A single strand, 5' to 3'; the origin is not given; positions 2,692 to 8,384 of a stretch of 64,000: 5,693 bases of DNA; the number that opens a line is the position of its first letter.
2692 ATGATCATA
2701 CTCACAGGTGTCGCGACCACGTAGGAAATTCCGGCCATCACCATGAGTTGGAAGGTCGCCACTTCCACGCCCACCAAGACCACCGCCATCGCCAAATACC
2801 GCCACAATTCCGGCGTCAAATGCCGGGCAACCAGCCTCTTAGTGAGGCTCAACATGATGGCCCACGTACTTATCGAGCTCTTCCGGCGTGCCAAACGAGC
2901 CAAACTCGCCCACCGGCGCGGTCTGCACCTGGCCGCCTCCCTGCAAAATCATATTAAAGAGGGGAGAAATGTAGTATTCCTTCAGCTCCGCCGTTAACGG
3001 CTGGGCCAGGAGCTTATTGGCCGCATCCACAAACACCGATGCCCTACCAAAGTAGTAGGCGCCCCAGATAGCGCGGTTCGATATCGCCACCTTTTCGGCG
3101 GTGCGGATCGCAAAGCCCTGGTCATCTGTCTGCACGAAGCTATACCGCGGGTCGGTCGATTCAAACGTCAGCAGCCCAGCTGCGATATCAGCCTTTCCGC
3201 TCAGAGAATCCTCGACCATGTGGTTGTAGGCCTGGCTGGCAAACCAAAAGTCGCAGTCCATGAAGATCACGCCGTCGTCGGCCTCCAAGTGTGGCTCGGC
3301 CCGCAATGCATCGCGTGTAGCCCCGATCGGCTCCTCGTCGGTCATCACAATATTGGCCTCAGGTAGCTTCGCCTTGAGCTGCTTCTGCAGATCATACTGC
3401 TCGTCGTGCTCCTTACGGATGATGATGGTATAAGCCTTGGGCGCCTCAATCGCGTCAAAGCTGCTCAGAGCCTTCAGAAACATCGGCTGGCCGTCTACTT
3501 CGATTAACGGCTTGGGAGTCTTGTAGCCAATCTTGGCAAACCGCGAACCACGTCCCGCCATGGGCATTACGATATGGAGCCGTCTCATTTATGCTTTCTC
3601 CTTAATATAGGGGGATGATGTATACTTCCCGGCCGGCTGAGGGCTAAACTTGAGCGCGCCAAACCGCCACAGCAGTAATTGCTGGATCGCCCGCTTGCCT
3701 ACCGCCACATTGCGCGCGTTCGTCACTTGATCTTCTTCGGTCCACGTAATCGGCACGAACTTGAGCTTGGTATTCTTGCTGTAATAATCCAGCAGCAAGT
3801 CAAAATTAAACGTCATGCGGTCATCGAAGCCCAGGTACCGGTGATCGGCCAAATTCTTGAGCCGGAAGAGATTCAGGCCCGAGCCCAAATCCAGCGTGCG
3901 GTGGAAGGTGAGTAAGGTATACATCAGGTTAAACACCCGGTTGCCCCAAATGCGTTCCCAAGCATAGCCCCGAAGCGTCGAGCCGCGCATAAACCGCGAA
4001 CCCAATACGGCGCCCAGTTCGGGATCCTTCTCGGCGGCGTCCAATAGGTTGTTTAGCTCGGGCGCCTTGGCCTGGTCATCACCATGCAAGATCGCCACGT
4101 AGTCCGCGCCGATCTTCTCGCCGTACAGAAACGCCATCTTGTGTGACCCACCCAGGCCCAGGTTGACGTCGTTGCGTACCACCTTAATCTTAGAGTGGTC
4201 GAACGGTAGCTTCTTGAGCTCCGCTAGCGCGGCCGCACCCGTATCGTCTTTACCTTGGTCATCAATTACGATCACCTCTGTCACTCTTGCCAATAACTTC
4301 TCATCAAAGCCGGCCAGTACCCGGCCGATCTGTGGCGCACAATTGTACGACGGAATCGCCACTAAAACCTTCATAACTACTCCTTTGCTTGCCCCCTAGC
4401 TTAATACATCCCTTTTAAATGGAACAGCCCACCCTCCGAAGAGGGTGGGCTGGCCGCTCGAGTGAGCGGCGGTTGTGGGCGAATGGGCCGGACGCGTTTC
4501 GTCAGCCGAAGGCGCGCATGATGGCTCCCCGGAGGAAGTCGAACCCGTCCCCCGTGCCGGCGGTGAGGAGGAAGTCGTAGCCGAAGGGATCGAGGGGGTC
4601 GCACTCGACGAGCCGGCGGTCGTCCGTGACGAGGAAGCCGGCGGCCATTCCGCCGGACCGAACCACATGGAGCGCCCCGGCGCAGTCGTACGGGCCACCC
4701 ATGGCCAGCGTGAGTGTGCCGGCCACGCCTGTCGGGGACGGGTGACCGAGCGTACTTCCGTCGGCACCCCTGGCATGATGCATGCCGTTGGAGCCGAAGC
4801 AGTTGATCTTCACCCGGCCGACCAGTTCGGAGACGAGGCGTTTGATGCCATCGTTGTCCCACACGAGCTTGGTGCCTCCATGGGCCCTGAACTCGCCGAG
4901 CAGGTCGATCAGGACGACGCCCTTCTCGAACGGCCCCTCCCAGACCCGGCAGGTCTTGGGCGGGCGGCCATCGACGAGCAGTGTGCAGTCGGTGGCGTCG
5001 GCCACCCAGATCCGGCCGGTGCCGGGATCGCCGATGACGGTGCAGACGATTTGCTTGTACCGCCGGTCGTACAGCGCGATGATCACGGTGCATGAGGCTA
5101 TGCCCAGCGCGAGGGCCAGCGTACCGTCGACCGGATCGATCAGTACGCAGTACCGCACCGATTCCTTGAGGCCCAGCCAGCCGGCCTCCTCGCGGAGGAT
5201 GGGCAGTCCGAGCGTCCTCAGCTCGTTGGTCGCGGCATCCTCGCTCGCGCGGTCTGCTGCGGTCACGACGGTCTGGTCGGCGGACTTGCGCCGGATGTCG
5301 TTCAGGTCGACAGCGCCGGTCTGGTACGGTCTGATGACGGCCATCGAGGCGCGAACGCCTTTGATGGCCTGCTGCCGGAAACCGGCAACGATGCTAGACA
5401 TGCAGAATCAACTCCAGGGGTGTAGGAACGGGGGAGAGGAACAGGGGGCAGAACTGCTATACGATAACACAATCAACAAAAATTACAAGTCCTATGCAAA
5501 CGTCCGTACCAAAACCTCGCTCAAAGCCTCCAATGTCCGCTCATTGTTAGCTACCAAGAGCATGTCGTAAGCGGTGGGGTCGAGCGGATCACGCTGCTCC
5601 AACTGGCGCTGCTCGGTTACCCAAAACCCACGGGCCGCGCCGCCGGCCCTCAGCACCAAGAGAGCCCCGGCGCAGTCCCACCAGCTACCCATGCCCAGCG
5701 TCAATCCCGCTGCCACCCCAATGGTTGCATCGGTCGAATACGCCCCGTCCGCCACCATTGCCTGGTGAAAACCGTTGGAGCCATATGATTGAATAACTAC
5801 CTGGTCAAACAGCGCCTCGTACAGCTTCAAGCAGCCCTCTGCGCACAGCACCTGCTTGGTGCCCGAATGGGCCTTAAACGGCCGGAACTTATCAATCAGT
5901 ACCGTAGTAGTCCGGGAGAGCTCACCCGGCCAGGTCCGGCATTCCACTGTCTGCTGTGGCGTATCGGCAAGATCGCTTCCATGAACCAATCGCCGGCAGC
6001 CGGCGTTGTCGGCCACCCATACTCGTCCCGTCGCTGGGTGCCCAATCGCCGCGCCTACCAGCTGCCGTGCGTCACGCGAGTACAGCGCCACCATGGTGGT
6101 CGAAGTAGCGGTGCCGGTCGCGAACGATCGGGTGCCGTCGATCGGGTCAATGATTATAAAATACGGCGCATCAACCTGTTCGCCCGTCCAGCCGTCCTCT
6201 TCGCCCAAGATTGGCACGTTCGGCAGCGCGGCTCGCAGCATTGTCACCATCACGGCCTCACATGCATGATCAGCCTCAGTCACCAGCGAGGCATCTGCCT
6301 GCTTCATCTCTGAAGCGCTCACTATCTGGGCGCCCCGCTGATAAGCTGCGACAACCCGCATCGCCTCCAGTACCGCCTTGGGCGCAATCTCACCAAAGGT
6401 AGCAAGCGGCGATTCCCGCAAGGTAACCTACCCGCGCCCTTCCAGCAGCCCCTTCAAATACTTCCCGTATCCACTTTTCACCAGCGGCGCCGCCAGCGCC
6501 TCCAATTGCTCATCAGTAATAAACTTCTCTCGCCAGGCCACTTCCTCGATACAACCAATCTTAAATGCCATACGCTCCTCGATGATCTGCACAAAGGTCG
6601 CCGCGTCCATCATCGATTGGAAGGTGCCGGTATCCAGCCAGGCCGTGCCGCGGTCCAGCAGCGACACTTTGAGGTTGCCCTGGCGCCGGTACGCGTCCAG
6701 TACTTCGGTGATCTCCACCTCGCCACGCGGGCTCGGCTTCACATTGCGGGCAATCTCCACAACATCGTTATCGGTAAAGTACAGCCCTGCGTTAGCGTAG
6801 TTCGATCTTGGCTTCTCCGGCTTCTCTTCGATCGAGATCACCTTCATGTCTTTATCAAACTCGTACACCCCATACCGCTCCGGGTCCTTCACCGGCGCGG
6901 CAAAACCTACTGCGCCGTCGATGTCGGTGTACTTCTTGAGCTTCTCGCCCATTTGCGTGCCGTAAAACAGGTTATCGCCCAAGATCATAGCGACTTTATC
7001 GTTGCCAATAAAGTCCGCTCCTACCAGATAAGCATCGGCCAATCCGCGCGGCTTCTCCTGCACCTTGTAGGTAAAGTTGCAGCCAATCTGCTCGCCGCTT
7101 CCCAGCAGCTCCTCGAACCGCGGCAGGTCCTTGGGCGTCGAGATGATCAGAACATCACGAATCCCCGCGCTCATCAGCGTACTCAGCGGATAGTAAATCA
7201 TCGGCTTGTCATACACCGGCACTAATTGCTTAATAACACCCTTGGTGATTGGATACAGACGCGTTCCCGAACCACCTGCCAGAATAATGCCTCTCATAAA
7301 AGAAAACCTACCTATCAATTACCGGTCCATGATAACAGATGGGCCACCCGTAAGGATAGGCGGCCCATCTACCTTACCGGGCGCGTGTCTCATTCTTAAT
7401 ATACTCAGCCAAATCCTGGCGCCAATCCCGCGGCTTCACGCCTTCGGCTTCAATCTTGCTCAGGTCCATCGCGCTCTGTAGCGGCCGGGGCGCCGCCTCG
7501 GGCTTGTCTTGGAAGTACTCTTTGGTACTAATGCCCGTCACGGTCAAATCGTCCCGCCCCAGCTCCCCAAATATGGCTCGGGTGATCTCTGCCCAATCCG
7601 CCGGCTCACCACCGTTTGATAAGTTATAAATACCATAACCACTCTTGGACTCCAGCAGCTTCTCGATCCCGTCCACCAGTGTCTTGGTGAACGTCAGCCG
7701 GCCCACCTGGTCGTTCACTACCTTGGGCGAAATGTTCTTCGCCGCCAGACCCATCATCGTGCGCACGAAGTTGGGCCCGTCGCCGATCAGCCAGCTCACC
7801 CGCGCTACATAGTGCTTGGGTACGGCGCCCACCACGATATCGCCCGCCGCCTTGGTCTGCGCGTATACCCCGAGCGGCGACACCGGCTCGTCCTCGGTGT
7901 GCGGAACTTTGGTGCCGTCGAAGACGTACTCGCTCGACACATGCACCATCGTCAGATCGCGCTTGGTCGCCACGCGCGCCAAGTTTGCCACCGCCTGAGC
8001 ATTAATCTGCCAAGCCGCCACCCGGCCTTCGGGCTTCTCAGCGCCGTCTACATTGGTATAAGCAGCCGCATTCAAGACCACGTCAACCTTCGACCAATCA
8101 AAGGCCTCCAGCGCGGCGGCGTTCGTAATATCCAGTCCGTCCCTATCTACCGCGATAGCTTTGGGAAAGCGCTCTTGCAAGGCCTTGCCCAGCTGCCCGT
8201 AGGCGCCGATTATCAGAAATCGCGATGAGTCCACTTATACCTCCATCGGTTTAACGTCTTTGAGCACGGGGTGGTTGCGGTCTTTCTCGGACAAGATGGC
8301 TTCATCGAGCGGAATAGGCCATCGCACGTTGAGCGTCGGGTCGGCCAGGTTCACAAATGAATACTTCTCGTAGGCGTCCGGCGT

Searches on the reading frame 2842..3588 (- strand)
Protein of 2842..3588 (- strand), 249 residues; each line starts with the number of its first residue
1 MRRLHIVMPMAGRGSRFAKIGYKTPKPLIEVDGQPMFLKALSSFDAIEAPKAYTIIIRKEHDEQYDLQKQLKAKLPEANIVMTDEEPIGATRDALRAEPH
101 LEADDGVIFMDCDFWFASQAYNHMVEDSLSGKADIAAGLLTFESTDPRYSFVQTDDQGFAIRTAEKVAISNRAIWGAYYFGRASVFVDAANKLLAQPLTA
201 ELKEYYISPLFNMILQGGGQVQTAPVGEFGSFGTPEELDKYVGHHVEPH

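Call 12: search_protein_families(library=pfam, proteins=[window:2842-3588:-], max_evalue=0.001)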
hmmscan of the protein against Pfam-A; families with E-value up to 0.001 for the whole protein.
window:2842-3588:- (249 aa): 3 families
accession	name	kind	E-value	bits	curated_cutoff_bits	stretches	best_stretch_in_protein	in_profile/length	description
PF00483.29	NTP_transferase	-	1.4e-08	35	21.2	1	11-191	7-190/245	Nucleotidyl transferase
PF12804.13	NTP_transf_3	-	3.1e-07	31.1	27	1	11-137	6-120/160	MobA-like NTP transferase domain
PF01128.25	IspD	-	0.00013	22.3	27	1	5-81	2-71/221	2-C-methyl-D-erythritol 4-phosphate cytidylyltransferase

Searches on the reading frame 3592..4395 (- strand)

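Call 12: search_protein_families(library=pfam, proteins=[window:3592-4395:-], max_evalue=0.001)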
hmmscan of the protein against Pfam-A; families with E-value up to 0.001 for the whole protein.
window:3592-4395:- (268 aa): 2 families
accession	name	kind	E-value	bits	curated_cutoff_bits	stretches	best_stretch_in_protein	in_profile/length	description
PF00535.33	Glycos_transf_2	-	1.7e-15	57.8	23.3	1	12-181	2-163/168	Glycosyl transferase family 2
PF13641.12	Glyco_tranf_2_3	-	0.00012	22.6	27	1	10-160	3-145/230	Glycosyltransferase like family 2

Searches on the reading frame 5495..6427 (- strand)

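Call 12: search_protein_families(library=pfam, proteins=[window:5495-6427:-], max_evalue=0.001)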
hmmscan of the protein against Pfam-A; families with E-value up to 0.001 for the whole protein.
window:5495-6427:- (311 aa): 1 family
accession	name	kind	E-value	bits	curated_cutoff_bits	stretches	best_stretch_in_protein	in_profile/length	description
PF00459.30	Inositol_P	-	8e-27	94.8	27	1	14-265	8-234/271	Inositol monophosphatase family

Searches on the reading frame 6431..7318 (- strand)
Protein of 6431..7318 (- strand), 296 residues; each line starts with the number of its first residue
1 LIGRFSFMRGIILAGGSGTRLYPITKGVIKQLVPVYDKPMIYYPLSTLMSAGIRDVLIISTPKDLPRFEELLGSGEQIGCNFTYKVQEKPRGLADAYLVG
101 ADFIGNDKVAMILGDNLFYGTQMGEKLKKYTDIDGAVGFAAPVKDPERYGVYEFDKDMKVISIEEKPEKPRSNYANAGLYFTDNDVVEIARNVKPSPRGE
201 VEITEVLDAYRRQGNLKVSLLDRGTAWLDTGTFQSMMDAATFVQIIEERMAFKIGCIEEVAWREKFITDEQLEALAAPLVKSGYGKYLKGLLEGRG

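Call 12: search_protein_families(library=pfam, proteins=[window:6431-7318:-], max_evalue=0.001)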
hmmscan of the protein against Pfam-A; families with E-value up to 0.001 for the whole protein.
window:6431-7318:- (296 aa): 2 families
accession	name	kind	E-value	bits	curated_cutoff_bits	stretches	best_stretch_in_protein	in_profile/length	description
PF00483.29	NTP_transferase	-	2.1e-69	234.3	21.2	1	10-243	2-242/245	Nucleotidyl transferase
PF12804.13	NTP_transf_3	-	2.1e-09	38.2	27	1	10-136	1-116/160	MobA-like NTP transferase domain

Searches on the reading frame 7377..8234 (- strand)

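Call 12: search_protein_families(library=pfam, proteins=[window:7377-8234:-], max_evalue=0.001)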
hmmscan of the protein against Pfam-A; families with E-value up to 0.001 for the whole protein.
window:7377-8234:- (286 aa): 4 families
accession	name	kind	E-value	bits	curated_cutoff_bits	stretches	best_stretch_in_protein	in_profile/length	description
PF04321.23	RmlD_sub_bind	-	9.2e-68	228.8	27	1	5-282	2-285/287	RmlD substrate binding domain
PF01370.27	Epimerase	-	1.6e-15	57.6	20.9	1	7-168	2-193/240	NAD dependent epimerase/dehydratase family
PF16363.11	GDP_Man_Dehyd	-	5.6e-07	29.8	27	1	35-145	60-174/332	GDP-mannose 4,6 dehydratase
PF07993.18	NAD_binding_4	-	1.4e-05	24.8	20.1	1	47-139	86-192/258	Male sterility protein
